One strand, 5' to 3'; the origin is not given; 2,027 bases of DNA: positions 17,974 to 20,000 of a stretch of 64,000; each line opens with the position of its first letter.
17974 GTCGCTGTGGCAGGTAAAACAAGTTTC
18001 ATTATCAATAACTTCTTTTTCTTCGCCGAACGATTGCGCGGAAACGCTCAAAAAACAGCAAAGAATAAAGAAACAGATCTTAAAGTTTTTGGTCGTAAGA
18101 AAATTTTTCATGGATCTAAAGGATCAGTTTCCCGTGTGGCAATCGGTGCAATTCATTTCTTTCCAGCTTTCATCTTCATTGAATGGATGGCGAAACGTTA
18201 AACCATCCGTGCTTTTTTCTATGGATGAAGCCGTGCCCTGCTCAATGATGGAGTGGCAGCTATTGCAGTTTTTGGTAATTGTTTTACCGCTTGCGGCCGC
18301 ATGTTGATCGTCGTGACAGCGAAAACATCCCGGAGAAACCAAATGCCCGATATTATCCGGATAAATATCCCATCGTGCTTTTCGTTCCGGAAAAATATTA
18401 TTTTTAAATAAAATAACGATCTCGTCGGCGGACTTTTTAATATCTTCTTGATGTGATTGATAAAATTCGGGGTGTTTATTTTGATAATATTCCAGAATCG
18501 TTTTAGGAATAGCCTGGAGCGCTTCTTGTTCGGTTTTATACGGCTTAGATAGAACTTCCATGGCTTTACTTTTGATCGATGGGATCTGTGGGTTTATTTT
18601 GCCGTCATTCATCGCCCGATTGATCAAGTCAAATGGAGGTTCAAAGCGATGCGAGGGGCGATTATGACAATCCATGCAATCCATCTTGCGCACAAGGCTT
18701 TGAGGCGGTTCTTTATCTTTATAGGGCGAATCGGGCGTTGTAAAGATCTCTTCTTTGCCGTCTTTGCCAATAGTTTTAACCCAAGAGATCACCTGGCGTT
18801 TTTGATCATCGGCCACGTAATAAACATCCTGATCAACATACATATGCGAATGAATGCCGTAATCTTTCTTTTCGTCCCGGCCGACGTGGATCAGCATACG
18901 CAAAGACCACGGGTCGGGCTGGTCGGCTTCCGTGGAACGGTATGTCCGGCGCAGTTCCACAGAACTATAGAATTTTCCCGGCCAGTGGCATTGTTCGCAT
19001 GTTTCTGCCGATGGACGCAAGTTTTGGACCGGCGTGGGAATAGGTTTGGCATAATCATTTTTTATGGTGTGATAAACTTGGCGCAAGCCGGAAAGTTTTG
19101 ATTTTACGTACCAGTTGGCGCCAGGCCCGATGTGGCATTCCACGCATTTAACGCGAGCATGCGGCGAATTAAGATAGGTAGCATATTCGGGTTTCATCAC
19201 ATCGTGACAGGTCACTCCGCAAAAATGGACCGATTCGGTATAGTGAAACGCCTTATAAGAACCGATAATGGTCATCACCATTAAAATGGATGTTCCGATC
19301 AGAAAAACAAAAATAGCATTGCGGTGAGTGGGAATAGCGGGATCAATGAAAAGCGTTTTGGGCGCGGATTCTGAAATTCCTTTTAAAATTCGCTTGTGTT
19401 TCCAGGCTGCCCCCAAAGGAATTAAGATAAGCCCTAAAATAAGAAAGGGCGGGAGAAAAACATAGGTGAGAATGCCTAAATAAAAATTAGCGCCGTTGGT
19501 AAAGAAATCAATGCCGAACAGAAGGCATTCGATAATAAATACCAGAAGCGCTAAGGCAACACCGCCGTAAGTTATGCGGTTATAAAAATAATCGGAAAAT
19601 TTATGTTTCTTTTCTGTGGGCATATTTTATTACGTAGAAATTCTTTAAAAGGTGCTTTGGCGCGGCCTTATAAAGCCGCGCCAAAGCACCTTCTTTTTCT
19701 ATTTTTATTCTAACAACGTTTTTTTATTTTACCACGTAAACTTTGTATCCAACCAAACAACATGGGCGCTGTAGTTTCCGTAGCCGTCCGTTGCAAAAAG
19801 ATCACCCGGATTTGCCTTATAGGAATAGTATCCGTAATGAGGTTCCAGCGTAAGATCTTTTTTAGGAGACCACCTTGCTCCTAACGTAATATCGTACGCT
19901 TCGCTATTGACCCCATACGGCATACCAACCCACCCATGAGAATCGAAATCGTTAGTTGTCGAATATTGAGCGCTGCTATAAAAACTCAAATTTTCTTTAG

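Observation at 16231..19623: ImcH-like and CbcL-like inner-membrane cytochromes encoded back-to-back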

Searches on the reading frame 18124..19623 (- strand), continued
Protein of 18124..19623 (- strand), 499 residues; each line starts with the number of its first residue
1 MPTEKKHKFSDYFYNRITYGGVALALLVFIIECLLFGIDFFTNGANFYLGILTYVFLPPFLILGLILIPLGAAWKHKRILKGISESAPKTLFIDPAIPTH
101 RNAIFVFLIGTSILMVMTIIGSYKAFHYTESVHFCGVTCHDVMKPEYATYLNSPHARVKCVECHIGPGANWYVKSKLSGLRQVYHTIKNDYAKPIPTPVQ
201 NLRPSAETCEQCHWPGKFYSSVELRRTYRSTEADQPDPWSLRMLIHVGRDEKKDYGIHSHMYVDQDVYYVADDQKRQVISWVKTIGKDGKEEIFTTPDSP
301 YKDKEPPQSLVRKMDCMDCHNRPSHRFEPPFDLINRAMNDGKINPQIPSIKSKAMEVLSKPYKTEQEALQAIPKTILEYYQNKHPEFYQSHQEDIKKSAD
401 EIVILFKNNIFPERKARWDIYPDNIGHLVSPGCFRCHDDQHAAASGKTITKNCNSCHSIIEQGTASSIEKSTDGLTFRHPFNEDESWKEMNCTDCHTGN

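Call 21: find_related_loci(query=A1, collection=genome_contigs, flank=10000)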
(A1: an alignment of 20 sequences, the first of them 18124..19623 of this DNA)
Query A1 (499 aa) in genome_contigs; peptide patterns used: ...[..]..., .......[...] (x = any residue, [..] = any of these).
600 stretches matched a pattern (row limit reached: there are more); 576 encode a relative of the query (tblastn E <= 1e-3); the best 80 are kept; 80 distinct loci.
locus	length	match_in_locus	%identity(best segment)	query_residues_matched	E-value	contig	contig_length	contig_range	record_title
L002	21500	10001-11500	54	1-499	0e+0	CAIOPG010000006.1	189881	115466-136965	MAG: Candidatus Omnitrophica bacterium isolate Umea1p4_bin-199 genome assembly, contig: bin-199:06/20, whole genome shot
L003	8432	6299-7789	55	2-498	0e+0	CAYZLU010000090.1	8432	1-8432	MAG TPA_asm: uncultured Planctomycetales bacterium isolate binchicken_co241_372 genome assembly, contig: NODE_8966_lengt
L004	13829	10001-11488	53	2-499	1e-179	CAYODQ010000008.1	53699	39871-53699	MAG TPA_asm: uncultured Planctomycetia bacterium isolate SRP150892_co2_25 genome assembly, contig: NODE_644_length_53699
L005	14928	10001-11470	47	15-498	1e-143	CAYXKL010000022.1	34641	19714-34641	MAG TPA_asm: uncultured Melioribacter sp. isolate binchicken_co58_36 genome assembly, contig: NODE_968_length_34641_cov_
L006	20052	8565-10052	44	5-499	9e-143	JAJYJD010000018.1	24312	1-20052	MAG: Bacteroidetes bacterium isolate DBS2-1.bin144 NODE_3595_length_24312_cov_2.315981, whole genome shotgun sequence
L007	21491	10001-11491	43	6-499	6e-142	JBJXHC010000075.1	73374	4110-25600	MAG: Bacteroidota bacterium isolate F1F2.bin.124 k127_3538336, whole genome shotgun sequence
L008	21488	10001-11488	43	6-499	1e-141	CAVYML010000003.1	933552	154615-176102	MAG: Ignavibacteriota bacterium isolate MFD01231.bin.1.4 genome assembly, contig: contig_12174, whole genome shotgun seq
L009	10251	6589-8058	43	4-496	3e-141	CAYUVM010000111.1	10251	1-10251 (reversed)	MAG TPA_asm: uncultured Cytophagia bacterium isolate SRP173033_co3_178 genome assembly, contig: NODE_8985_length_10251_c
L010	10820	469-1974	44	6-499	2e-141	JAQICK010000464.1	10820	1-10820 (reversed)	MAG: Melioribacteraceae bacterium isolate GH35 k119_517009, whole genome shotgun sequence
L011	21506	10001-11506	42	4-498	9e-140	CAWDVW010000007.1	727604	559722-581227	MAG: Candidatus Dadabacteria bacterium isolate MFD05684.bin.1.387 genome assembly, contig: contig_90819, whole genome sh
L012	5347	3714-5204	44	5-496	9e-141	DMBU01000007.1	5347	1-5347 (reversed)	MAG TPA_asm: Bacteroidales bacterium isolate UBA12171 contig_5972, whole genome shotgun sequence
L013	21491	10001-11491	44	4-496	2e-138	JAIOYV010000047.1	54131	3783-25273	MAG: Bacteroidales bacterium isolate Tobar12.5m-G22 Tobar12-5m-C461, whole genome shotgun sequence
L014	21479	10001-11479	43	8-497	3e-138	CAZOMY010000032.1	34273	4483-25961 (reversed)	MAG TPA_asm: uncultured Ignavibacteriaceae bacterium isolate binchicken_co107_246 genome assembly, contig: NODE_3169_len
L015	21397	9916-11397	42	6-497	5e-138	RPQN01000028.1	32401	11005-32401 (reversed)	MAG: Ignavibacteriae bacterium isolate metabat2.334 metabat2.334_Contig_542729, whole genome shotgun sequence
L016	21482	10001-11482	43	4-496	3e-138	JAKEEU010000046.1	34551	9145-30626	MAG: candidate division KSB1 bacterium isolate PMV_1_maxbin.001 PMV_1_maxbin.001.k101_211688, whole genome shotgun seque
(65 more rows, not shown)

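Call 40: search_protein_representatives(protein=window:18124-19623:-)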
Query: 499 residues. Proteins with E-value up to 0.001 (for the whole library): 3175; up to 1e-10: 1776; up to 1e-30: 647. The best 150 are listed.
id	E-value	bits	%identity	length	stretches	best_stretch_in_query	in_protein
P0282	8.1e-144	496.7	45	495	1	10-498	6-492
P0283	1.3e-137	476.2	41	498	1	6-499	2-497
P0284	1.0e-132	460.0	41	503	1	5-498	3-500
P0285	2.5e-129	448.9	44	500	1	15-497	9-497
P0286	3.6e-126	438.4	42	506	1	14-497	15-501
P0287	1.0e-125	436.9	41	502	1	15-498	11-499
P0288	8.7e-125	433.9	46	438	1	109-498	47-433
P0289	2.4e-122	425.8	41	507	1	5-498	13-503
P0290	3.3e-122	425.4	41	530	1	13-499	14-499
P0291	2.8e-121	422.3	39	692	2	13-498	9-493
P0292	3.1e-121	422.2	44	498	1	12-498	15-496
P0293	5.4e-120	418.0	40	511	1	16-498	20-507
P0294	5.3e-119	414.8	41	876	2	11-460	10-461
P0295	3.7e-118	412.0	41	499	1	5-498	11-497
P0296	2.7e-117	409.2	42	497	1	7-498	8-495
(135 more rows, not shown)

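Call 52: find_encoding_contigs(protein=P0002, flank=10000, max_places=1)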
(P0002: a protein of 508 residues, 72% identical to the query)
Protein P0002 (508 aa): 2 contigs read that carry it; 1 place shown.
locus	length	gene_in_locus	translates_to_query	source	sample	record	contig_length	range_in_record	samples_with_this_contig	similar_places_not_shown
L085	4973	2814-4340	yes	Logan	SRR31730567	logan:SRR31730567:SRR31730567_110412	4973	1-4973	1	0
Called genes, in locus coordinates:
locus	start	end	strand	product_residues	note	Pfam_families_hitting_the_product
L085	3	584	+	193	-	?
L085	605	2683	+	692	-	-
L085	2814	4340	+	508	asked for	PF03264:Cytochrom_NNT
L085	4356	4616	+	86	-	-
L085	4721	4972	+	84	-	?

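Call 53: find_encoding_contigs(protein=P0005, flank=10000, max_places=1)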
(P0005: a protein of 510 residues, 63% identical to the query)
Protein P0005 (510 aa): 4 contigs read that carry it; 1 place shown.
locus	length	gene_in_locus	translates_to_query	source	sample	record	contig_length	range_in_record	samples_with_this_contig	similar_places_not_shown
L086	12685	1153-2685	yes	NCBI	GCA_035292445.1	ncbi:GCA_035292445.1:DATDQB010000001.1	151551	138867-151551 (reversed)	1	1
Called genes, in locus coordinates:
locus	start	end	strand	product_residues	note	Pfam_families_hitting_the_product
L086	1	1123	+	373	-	?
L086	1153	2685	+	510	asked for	PF03264:Cytochrom_NNT, PF14522:Cytochrome_C7 (faint)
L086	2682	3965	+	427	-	PF00684:DnaJ_CXXCXGXG (faint), PF09699:Paired_CXXCH_1 (faint), PF14522:Cytochrome_C7 (faint), PF14537:Cytochrom_c3_2 (faint)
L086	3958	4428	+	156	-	PF00355:Rieske, PF13806:Rieske_2 (faint)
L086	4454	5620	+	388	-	PF00033:Cytochrome_B, PF13631:Cytochrom_B_N_2, PF00032:Cytochrom_B_C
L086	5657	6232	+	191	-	PF14522:Cytochrome_C7 (faint), PF14537:Cytochrom_c3_2 (faint), PF22113:Mtrc-MtrF_II-IV_dom (faint), PF09699:Paired_CXXCH_1 (faint), PF13435:Cytochrome_C554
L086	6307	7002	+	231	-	-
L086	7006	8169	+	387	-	PF05140:ResB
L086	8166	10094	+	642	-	PF01578:Cytochrom_C_asm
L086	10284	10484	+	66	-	PF00313:CSD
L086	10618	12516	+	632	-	PF00005:ABC_tran, PF00006:ATP-synt_ab (faint), PF02367:TsaE (faint), PF13175:AAA_15 (faint), PF12848:ABC_tran_Xtn, PF00005:ABC_tran, PF02463:SMC_N (weak), PF16326:ABC_tran_CTD, +10 more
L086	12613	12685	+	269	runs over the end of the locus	PF01791:DeoC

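Call 54: find_encoding_contigs(protein=P0004, flank=10000, max_places=1)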
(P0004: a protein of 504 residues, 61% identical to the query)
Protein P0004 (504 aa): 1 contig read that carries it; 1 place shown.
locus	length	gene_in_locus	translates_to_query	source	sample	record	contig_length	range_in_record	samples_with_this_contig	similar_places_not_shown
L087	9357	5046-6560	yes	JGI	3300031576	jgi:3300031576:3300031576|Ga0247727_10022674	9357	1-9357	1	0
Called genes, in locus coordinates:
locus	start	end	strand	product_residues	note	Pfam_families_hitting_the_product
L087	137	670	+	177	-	PF01814:Hemerythrin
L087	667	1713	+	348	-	PF05201:GlutR_N, PF01488:Shikimate_DH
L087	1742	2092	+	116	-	-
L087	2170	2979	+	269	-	PF14522:Cytochrome_C7 (faint), PF22113:Mtrc-MtrF_II-IV_dom (faint), PF14537:Cytochrom_c3_2 (faint), PF22678:Cytochrom_c_NrfB-like (faint), PF09699:Paired_CXXCH_1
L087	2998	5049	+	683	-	-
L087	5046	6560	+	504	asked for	PF03264:Cytochrom_NNT, PF14522:Cytochrome_C7 (faint), PF14537:Cytochrom_c3_2 (faint)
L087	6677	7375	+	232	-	-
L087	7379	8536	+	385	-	PF05140:ResB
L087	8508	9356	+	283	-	?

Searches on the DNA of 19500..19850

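Call 75: search_rna_families(source=window, start=19500, end=19850, threshold=evalue, max_evalue=1)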
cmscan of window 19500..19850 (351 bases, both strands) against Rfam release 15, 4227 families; matches with E-value up to 1: 10.
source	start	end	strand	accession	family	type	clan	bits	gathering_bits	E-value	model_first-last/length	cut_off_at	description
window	19641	19735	-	RF01606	plasmodium_snoR31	Gene; snRNA; snoRNA; HACA-box;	-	31.7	60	0.012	1-145/145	no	small nucleolar RNA snoR31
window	19641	19748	-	RF01437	S_pombe_snR10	Gene; snRNA; snoRNA; HACA-box;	CL00031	24.2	50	0.24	1-167/167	no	small nucleolar RNA snR10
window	19645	19695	-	RF03926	MIR1435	Gene; miRNA;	-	23.6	94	0.26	1-186/186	no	MIR1435 microRNA precursor family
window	19625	19739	+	RF03532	SQ2397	Cis-reg;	-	22.3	100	0.071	1-243/243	no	Cis-regulator of HTH transcription factor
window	19642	19707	-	RF02625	WsnRNA46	Gene; sRNA;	-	21.6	65.3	0.065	1-151/151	no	Wolbachia sRNA 46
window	19634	19746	+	RF04184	BTnc060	Gene; sRNA;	-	21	228.9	0.37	1-213/213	no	Bacteroides sRNA BTnc060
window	19635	19712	+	RF04128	MIR8562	Gene; miRNA;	-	20.7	211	0.11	76-167/242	no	MIR8562 microRNA precursor family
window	19504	19729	+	RF01459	rliE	Gene; sRNA;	-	20.4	90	0.34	1-222/222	no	Listeria sRNA rliE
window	19638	19760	-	RF03532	SQ2397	Cis-reg;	-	18.2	100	0.56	1-243/243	no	Cis-regulator of HTH transcription factor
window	19651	19691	-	RF04246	MIR169_8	Gene; miRNA;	CL00098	17.7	107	0.98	1-137/137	no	MIR169_8 microRNA precursor family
